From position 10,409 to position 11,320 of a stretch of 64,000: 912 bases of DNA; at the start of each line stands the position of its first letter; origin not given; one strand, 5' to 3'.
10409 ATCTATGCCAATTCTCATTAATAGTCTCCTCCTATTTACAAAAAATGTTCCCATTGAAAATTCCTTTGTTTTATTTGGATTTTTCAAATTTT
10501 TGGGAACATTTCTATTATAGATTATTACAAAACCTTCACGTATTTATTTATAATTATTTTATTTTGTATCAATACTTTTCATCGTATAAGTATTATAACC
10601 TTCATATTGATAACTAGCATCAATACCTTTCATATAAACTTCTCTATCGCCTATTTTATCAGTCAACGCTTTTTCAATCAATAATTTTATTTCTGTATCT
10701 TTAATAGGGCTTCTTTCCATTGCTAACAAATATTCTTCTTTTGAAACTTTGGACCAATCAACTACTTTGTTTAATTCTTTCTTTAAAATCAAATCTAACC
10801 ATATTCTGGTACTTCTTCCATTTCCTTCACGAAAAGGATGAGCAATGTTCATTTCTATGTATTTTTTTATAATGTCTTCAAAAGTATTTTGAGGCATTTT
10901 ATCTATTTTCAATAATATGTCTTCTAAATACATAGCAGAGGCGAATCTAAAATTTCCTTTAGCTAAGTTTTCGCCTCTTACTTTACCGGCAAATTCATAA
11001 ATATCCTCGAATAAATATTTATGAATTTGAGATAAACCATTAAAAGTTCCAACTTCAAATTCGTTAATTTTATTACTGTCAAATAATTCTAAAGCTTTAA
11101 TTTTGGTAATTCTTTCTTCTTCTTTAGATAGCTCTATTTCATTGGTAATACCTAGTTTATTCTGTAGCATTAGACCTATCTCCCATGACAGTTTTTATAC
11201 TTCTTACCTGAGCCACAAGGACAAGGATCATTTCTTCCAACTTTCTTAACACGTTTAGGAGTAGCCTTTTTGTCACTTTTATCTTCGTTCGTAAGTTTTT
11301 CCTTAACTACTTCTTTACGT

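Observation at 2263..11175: About 9-kb accessory island inserted between secA and prfB, which are normally adjacent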

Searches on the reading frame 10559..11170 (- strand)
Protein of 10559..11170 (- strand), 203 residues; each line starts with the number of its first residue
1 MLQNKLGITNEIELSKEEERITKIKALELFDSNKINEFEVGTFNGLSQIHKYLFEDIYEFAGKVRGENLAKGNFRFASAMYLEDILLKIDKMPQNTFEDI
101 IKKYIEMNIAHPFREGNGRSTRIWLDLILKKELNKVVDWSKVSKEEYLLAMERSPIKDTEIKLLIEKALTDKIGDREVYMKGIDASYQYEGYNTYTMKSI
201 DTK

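Call 4: search_protein_families(library=pfam, proteins=[window:10559-11170:-], max_evalue=0.01)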
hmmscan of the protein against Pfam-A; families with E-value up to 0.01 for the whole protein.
window:10559-11170:- (203 aa): 1 family
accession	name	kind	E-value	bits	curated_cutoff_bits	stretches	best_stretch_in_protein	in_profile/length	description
PF02661.23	Fic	-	1.4e-11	45.5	24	1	46-129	7-93/93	Fic/DOC family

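Call 11: search_protein_families(library=padloc, proteins=[window:10559-11170:-], max_evalue=0.01)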
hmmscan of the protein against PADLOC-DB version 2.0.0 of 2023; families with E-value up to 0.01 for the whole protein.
window:10559-11170:- (203 aa): 9 families
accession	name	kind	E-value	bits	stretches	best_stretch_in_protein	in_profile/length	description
PDLC04842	PDC-S04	-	1.1e-100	333.4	1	2-199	3-200/202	-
PDLC04841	PDC-S04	-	7.2e-78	260.2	1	22-191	121-290/292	-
PDLC04838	PDC-S04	-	2.9e-38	129.8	1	2-171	27-204/209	-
PDLC04839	PDC-S04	-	2.2e-32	110.4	1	1-169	21-202/205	-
PDLC04840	PDC-S04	-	1.8e-07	29.1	1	87-157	132-202/227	-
PDLC04837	PDC-S04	-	7.4e-07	26.7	1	81-159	135-213/234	-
PDLC04836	PDC-S04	-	2e-06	25.2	1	82-125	140-183/244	-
PDLC05078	PDC-S72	-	1.2e-05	22.6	1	47-73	106-132/377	-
PDLC03963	SoFic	-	0.0017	15.8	1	106-131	189-214/361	-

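Call 12: search_solved_structures(query=window:10559-11170:-, show_alignments=2)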
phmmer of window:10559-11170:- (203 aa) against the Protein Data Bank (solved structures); distinct sequences matched with E-value up to 0.001: 25.
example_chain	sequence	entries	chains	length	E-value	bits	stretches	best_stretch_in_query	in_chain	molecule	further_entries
5nv5_A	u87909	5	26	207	2.9e-88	298.1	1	1-197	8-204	Fic family protein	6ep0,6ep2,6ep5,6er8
5nwf_A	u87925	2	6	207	7.4e-87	293.5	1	1-197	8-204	Fic family protein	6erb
2g03_A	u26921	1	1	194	5.2e-68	232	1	25-193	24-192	hypothetical protein NMA0004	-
3s6a_A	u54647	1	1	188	6.3e-68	231.7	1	25-193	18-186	Cell filamentation protein Fic-related protein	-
5ckl_A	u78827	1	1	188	2.8e-67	229.6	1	25-193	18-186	Adenosine monophosphate-protein transferase NmFic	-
5cgl_A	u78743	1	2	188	2.8e-67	229.6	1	25-193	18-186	Adenosine monophosphate-protein transferase NmFic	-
3zlm_A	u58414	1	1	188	5.2e-67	228.8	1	25-193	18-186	ADENOSINE MONOPHOSPHATE-PROTEIN TRANSFERASE NMFIC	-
3sn9_A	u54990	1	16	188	9.4e-67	227.9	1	25-193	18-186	Cell filamentation protein Fic-related protein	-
5cmt_A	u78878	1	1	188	9.8e-67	227.9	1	25-193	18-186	Adenosine monophosphate-protein transferase NmFic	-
2f6s_A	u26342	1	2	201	1.5e-63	217.5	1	22-192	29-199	cell filamentation protein, putative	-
8idv_B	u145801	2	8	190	1.6e-62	214.1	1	23-193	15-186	Cell filamentation protein Fic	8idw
3se5_A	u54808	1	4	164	3.9e-59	203.1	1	25-171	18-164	Cell filamentation protein Fic-related protein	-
3zc7_A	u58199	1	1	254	3.7e-16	62.9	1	2-179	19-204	ADENOSINE MONOPHOSPHATE-PROTEIN TRANSFERASE VBHT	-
3shg_A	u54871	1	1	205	8.3e-16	61.8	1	2-170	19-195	VbhT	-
3zcb_A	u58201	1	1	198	8.9e-16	61.7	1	2-168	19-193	ADENOSINE MONOPHOSPHATE-PROTEIN TRANSFERASE VBHT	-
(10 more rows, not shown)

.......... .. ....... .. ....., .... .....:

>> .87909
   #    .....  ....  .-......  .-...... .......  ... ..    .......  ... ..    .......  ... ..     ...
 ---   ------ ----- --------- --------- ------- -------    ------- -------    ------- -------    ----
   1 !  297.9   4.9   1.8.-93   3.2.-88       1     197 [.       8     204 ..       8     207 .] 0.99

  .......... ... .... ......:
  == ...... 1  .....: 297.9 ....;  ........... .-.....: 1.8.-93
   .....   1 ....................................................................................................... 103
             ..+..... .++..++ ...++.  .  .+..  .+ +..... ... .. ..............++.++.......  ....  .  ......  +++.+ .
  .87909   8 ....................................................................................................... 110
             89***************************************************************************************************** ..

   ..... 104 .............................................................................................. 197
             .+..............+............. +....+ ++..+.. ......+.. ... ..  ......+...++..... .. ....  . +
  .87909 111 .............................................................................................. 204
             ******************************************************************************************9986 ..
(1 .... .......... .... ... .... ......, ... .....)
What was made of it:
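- On Class III Fic AMP-transferase: S186-YQY-E190-G aligns with SYYYEG (E190) of EfFIC (call 12).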

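Call 13: search_protein_families(library=ncbifam, proteins=[window:10559-11170:-], max_evalue=0.05)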
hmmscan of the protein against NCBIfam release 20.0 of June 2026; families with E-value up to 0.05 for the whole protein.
window:10559-11170:- (203 aa): 4 families
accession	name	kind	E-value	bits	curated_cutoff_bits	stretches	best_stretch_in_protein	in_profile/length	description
NF046029.1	ProtAdlyltaseNmFic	equivalog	1.5e-90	301.6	230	1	16-191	2-177/177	protein adenylyltransferase Fic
NF045983.1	ProtAdnltaseVbhT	equivalog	5.8e-20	71.8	800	1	2-178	18-202/419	type II toxin-antitoxin system protein adenylyltransferase VbhT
NF007672.0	PRK10347.1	equivalog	8.4e-16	58.3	181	1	2-166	20-190/200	putative adenosine monophosphate-protein transferase Fic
TIGR02613.1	mob_myst_B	hypoth_equivalog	1e-12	48.3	124.4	1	8-143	17-155/186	mobile mystery protein B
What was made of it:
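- There is a weaker similarity to VbhT (NCBIfam 5.8e-20; PDB 3ZC7, 3.7e-16; calls 12, 13).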

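Call 75: find_encoding_contigs(protein=window:10559-11170:-, flank=10000, max_places=10)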
Protein window:10559-11170:- (203 aa): no gene with exactly this product is on record in the collection.
